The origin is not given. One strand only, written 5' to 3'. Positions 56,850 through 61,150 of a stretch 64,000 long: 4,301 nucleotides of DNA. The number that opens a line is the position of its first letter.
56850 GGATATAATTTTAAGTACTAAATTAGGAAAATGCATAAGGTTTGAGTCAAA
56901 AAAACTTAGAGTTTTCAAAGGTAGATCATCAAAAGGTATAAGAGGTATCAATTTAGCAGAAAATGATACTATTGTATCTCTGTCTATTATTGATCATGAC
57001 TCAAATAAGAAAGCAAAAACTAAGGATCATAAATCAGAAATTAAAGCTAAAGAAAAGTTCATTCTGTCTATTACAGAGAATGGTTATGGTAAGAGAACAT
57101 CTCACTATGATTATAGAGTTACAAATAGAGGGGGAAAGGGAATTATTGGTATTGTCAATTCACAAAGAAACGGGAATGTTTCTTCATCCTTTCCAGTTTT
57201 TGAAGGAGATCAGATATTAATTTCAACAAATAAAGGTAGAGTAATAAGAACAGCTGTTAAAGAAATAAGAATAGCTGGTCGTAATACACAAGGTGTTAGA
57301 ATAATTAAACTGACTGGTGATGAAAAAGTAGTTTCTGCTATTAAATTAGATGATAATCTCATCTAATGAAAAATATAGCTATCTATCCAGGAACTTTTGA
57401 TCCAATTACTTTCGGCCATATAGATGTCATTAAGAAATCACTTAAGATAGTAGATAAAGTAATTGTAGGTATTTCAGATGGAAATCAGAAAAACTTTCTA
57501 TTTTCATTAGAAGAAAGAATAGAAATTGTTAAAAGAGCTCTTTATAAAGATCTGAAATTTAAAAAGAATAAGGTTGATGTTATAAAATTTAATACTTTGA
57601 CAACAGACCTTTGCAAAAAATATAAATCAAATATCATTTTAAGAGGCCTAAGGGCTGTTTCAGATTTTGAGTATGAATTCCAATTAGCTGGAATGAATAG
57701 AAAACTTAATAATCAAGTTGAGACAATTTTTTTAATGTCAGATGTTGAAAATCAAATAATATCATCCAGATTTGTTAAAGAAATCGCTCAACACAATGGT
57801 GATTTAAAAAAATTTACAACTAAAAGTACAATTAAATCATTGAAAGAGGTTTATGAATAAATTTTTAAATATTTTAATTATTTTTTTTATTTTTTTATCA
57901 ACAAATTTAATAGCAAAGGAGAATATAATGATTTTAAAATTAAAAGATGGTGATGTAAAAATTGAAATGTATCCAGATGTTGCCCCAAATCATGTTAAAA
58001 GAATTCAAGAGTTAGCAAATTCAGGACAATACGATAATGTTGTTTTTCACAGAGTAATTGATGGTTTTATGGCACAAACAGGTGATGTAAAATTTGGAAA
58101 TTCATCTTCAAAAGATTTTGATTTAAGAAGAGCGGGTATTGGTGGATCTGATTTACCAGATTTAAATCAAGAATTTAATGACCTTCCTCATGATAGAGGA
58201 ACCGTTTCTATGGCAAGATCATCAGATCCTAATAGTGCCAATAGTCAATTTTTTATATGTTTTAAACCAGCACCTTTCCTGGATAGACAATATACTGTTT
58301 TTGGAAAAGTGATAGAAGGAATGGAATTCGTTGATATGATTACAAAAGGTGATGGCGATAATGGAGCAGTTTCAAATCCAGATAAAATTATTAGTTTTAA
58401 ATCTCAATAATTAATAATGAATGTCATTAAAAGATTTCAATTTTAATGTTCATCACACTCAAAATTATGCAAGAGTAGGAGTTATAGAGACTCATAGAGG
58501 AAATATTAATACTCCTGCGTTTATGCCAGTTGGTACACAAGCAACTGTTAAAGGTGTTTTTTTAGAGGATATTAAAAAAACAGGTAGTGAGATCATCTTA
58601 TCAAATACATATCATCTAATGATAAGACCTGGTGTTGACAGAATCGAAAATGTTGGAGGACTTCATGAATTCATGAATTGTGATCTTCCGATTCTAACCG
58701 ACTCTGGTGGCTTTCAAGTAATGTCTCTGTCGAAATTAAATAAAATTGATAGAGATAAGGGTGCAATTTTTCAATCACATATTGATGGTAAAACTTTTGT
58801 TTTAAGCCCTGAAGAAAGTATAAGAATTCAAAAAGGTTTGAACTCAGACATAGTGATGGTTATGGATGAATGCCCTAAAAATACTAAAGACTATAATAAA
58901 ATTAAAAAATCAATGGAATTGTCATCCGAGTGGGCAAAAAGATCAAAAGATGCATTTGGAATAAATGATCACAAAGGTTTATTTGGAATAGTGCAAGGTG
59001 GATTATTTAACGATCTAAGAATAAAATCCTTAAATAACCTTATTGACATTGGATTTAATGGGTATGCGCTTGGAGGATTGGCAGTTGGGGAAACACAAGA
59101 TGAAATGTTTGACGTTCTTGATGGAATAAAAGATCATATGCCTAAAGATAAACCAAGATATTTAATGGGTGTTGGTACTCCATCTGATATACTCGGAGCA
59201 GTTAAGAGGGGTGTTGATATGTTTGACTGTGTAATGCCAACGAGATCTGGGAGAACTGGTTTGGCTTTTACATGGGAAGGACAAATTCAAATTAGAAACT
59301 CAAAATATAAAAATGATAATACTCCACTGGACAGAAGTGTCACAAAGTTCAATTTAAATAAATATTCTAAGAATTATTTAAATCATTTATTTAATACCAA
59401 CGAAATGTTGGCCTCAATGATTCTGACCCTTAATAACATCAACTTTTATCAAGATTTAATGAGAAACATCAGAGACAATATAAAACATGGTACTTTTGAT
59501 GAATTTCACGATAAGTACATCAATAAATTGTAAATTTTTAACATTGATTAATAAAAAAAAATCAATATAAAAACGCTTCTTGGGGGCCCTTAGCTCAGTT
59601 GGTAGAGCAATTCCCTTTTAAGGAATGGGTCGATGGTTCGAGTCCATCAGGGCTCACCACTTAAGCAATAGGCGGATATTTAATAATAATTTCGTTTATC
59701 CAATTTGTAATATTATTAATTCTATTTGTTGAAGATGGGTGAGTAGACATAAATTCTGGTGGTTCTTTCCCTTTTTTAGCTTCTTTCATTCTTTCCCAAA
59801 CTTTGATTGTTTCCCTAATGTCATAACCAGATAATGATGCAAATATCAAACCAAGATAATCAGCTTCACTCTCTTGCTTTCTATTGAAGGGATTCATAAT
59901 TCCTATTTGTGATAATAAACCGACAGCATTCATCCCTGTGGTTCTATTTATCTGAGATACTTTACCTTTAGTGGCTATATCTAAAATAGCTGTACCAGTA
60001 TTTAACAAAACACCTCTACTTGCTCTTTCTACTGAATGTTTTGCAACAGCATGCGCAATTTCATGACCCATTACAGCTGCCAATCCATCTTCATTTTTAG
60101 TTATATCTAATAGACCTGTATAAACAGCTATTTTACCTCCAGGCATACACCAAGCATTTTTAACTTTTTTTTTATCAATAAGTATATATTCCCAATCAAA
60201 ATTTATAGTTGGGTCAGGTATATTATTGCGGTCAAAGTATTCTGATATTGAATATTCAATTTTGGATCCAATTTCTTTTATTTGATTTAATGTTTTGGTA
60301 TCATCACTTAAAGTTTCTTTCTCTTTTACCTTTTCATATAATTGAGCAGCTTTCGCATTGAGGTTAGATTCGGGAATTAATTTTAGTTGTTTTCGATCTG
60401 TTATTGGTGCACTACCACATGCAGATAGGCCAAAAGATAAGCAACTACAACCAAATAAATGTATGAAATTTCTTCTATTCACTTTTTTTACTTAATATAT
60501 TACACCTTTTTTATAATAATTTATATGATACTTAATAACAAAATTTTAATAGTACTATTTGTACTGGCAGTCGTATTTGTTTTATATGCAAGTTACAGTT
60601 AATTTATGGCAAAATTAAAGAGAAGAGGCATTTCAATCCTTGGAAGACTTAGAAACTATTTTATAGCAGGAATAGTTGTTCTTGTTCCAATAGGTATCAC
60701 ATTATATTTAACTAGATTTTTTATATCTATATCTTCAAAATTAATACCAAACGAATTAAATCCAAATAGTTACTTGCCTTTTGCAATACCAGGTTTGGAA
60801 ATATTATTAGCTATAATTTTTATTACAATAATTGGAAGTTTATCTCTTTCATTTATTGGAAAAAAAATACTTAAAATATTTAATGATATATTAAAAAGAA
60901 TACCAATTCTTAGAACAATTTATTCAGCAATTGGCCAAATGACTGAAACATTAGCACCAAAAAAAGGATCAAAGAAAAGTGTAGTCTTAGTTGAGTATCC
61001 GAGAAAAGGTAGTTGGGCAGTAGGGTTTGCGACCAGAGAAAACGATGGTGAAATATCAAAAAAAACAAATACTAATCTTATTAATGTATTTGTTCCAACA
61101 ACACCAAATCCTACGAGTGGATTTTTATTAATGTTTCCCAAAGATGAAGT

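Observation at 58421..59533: tRNA-guanine transglycosylase lacking all four structural zinc ligands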

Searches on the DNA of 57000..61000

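Call 61: search_rna_families(source=window, start=57000, end=61000, threshold=evalue, max_evalue=0.01)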
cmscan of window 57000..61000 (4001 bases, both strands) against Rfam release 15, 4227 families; matches with E-value up to 0.01: 1.
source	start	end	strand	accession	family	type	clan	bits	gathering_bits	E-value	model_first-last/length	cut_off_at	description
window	59584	59656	+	RF00005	tRNA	Gene; tRNA;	CL00001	71.6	29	7.2e-15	1-71/71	no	tRNA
